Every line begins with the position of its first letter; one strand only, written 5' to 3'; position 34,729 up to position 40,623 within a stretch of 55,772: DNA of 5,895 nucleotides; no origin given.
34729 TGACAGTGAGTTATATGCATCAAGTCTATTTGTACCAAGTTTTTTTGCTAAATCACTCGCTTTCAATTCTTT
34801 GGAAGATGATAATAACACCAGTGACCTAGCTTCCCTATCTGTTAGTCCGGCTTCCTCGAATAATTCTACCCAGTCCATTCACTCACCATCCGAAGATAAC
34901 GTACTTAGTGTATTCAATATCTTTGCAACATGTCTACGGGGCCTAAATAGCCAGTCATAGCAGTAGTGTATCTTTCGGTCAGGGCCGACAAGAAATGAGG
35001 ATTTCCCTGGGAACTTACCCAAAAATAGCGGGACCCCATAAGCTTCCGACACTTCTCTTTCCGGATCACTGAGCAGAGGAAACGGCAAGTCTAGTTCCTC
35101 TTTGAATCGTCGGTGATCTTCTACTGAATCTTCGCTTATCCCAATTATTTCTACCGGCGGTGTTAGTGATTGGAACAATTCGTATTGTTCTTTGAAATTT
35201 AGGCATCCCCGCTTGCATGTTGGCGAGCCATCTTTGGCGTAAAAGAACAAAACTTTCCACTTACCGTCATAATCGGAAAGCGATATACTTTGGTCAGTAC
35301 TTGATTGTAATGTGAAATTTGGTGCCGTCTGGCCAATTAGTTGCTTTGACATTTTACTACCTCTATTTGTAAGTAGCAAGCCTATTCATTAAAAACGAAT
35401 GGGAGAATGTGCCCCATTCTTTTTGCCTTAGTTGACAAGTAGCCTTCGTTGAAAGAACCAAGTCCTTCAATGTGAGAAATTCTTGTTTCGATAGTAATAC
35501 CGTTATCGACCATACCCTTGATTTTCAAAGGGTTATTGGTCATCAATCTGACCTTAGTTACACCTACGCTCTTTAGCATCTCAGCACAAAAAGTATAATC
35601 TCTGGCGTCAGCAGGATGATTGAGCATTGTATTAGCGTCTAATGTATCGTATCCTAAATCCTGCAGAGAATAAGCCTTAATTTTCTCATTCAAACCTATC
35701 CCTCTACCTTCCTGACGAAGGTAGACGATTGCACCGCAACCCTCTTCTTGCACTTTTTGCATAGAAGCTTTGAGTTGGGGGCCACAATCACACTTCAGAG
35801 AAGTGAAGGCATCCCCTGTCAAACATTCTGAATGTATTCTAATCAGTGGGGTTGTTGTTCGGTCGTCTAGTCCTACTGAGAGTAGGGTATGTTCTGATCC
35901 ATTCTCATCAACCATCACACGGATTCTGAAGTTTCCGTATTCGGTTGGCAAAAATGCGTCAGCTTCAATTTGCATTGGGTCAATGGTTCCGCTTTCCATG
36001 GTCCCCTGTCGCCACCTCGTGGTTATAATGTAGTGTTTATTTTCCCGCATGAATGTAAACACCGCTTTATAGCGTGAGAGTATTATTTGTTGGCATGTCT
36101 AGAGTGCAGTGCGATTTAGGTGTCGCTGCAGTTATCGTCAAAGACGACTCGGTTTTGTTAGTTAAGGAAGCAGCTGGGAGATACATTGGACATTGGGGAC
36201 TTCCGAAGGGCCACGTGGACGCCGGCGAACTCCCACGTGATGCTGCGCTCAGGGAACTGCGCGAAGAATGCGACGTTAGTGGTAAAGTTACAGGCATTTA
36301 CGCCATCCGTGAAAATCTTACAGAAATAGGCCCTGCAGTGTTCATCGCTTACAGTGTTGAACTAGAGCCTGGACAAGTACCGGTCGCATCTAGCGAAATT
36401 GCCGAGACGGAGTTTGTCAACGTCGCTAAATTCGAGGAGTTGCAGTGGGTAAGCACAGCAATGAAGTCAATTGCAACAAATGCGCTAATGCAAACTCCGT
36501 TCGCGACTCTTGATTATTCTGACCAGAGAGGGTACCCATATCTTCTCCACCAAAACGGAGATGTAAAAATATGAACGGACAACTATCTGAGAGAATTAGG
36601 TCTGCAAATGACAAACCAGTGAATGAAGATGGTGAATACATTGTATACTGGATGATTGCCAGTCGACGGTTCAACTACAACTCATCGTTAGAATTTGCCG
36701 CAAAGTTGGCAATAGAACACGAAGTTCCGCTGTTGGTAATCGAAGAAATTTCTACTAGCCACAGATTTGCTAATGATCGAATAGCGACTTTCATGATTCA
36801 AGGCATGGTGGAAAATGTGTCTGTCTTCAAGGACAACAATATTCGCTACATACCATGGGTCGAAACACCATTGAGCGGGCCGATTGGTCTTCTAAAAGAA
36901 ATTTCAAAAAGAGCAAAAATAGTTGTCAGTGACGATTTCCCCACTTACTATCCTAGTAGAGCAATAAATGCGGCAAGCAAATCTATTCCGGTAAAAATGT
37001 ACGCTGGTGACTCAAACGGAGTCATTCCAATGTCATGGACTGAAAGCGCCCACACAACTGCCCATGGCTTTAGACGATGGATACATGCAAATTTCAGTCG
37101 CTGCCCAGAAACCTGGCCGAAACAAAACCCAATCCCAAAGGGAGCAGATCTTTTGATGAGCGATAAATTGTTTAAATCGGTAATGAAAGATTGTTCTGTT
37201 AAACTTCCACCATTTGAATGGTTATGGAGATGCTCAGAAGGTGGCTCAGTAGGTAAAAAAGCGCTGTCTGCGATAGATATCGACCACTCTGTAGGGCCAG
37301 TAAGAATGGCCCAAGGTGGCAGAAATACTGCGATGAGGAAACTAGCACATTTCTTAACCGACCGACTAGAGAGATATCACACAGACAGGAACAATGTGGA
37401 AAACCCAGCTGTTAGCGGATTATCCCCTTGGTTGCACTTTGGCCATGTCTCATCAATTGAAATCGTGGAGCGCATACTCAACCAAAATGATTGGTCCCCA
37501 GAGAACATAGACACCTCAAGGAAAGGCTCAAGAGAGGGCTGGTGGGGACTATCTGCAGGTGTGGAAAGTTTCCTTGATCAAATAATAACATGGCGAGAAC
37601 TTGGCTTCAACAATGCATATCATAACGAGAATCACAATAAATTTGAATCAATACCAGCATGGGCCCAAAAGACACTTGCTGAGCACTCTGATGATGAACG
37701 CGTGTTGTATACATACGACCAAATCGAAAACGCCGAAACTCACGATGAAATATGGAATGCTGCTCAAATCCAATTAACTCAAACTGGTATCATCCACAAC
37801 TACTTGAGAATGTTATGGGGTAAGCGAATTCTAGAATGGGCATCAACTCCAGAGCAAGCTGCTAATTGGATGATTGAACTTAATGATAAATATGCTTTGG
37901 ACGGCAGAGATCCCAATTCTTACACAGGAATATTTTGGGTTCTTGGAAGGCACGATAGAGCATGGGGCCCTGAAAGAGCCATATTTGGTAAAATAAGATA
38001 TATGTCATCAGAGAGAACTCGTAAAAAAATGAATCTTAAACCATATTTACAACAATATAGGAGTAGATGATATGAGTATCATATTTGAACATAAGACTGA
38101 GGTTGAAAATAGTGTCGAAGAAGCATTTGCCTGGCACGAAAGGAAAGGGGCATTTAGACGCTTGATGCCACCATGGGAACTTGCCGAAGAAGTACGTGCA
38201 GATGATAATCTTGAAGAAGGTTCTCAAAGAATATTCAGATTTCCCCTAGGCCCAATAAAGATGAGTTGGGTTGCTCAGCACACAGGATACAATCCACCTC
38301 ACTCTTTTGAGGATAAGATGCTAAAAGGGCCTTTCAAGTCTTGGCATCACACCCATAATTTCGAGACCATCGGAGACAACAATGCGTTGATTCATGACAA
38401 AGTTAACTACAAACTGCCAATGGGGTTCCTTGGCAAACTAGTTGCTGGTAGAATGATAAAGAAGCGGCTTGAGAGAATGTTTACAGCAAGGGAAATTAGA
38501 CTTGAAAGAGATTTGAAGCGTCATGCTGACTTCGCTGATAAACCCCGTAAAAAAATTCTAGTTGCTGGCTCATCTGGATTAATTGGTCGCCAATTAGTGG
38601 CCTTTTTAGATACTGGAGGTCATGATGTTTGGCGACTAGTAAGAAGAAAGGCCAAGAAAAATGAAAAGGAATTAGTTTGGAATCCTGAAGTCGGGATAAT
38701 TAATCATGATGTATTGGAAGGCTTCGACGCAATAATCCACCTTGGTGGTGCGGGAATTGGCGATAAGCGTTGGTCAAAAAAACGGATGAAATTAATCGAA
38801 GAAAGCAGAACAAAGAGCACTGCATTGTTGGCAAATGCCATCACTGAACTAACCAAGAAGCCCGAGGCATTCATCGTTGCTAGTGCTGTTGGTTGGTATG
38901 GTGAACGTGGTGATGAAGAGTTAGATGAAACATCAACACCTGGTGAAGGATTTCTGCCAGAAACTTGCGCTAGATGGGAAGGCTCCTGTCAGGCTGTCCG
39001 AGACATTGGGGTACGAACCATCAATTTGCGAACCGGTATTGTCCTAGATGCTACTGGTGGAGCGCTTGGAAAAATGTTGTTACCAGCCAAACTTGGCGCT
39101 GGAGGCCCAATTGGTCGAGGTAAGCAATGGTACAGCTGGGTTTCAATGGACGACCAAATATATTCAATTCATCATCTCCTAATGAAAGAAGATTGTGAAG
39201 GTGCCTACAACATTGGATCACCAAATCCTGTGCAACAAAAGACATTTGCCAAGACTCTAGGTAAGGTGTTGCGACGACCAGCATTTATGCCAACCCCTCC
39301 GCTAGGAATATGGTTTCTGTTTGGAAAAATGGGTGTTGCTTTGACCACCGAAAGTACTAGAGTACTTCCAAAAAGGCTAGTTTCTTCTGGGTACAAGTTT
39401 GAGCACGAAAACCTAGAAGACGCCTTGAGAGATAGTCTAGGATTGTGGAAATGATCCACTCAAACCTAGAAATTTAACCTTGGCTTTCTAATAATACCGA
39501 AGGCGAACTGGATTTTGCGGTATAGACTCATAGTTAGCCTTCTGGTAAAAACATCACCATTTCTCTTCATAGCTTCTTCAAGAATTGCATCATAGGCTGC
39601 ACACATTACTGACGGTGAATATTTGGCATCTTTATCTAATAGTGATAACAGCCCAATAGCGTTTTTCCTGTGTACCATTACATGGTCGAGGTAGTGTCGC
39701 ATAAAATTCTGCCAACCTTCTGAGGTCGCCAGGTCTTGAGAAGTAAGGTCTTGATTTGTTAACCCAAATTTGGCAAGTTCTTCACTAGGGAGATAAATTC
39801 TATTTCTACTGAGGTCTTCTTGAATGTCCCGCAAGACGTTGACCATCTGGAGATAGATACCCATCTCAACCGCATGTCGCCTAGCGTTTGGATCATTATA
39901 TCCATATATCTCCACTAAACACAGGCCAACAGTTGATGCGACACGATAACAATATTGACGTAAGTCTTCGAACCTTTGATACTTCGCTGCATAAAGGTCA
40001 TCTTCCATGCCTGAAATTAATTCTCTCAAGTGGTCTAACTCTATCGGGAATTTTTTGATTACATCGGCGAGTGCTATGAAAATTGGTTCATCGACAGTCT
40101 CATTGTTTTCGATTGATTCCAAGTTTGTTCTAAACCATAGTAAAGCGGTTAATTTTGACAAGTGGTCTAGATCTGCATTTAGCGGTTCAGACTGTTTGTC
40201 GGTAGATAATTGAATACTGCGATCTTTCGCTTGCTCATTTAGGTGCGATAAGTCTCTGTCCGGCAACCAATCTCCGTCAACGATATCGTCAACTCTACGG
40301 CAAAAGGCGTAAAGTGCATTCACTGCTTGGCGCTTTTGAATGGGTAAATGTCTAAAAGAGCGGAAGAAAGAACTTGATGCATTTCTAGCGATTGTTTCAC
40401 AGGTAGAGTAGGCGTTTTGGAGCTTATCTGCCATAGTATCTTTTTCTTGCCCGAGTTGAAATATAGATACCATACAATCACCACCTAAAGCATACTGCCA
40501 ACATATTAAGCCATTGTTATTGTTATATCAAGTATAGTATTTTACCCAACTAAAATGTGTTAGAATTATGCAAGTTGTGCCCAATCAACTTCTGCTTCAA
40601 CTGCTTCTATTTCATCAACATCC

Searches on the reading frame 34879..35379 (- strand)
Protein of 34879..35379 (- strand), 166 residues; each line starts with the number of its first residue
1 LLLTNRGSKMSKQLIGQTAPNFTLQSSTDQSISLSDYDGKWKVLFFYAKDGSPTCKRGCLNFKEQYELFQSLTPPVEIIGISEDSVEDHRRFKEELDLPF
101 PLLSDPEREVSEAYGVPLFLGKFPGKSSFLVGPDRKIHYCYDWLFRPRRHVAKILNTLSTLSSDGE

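Call 41: search_protein_families(library=pfam, proteins=[window:34879-35379:-], max_evalue=0.001)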
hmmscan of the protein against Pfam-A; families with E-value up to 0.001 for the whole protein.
window:34879-35379:- (166 aa): 2 families
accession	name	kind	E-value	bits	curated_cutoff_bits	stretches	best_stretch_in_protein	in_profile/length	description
PF00578.27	AhpC-TSA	-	5.3e-33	114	26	1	15-139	1-123/124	AhpC/TSA family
PF08534.16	Redoxin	-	7.1e-17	62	26.6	1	16-139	3-130/148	Redoxin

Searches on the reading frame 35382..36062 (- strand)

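Call 41: search_protein_families(library=pfam, proteins=[window:35382-36062:-], max_evalue=0.001)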
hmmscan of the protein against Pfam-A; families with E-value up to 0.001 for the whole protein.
window:35382-36062:- (226 aa): 1 family
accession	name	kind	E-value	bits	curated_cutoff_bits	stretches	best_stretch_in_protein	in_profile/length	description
PF00925.25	GTP_cyclohydro2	-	3.5e-57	193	23.3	1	35-195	5-164/165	GTP cyclohydrolase II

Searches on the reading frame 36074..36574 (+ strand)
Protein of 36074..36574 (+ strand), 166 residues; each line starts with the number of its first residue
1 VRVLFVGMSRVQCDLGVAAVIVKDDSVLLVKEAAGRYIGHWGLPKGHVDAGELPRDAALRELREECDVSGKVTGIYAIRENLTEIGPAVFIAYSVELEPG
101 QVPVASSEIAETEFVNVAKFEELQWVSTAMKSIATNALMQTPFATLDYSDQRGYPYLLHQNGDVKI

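Call 41: search_protein_families(library=pfam, proteins=[window:36074-36574:+], max_evalue=0.001)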
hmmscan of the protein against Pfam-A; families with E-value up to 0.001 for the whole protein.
window:36074-36574:+ (166 aa): 1 family
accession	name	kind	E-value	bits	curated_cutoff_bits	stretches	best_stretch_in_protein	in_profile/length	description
PF00293.34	NUDIX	-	5.3e-17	62.5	21.1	1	16-124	5-122/134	NUDIX domain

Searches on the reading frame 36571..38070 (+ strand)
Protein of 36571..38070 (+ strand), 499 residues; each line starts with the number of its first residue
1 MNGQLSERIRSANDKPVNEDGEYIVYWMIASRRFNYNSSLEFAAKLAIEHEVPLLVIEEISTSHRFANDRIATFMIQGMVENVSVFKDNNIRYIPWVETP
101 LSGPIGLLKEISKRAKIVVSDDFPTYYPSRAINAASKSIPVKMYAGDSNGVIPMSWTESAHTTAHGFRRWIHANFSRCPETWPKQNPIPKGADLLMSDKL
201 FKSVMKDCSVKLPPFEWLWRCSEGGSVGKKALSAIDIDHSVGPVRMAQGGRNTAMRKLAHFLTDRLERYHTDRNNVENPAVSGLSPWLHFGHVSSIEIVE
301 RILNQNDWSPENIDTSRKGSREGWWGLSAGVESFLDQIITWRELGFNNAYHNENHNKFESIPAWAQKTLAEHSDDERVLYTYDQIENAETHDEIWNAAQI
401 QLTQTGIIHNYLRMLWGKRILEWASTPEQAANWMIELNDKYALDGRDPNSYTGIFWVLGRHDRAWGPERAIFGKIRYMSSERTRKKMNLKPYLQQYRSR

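Call 41: search_protein_families(library=pfam, proteins=[window:36571-38070:+], max_evalue=0.001)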
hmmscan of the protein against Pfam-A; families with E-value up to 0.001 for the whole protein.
window:36571-38070:+ (499 aa): 0 families

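Call 83: search_protein_families(library=pfam, proteins=[window:36571-38070:+], max_evalue=0.1)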
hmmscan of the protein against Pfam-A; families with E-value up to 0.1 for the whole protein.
window:36571-38070:+ (499 aa): 1 family
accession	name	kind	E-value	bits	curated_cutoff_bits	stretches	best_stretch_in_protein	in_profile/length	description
PF03441.19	FAD_binding_7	-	0.0077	16.1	27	1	339-415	5-77/203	FAD binding domain of DNA photolyase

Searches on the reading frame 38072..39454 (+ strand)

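Call 41: search_protein_families(library=pfam, proteins=[window:38072-39454:+], max_evalue=0.001)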
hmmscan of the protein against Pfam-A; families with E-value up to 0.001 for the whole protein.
window:38072-39454:+ (460 aa): 4 families
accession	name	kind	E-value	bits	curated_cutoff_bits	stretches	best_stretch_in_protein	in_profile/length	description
PF01370.27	Epimerase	-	9.8e-17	61.6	20.9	1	162-382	1-240/240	NAD dependent epimerase/dehydratase family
PF08338.16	DUF1731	-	5.2e-12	45.7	27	1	409-454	2-46/47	Domain of unknown function (DUF1731)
PF05368.20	NmrA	-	0.00017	21.7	27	1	159-215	2-58/298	NmrA-like family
PF03364.25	Polyketide_cyc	-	0.00022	21.9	23.4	1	12-136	2-125/126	Polyketide cyclase / dehydrase and lipid transport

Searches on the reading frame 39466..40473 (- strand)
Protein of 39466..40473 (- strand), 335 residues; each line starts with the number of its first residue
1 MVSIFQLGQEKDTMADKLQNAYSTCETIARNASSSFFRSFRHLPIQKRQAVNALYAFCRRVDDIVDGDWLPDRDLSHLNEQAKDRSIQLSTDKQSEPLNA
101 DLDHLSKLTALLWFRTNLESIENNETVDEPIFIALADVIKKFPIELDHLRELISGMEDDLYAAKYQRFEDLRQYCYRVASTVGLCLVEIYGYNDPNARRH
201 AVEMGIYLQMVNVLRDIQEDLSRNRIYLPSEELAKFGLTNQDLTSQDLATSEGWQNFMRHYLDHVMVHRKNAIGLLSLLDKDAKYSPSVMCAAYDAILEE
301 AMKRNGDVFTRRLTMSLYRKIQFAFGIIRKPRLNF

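Call 41: search_protein_families(library=pfam, proteins=[window:39466-40473:-], max_evalue=0.001)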
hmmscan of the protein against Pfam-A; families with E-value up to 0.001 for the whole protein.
window:39466-40473:- (335 aa): 1 family
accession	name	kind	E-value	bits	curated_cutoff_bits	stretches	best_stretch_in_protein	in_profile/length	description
PF00494.24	SQS_PSY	-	3.5e-64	217.5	26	1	30-319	2-263/263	Squalene/phytoene synthase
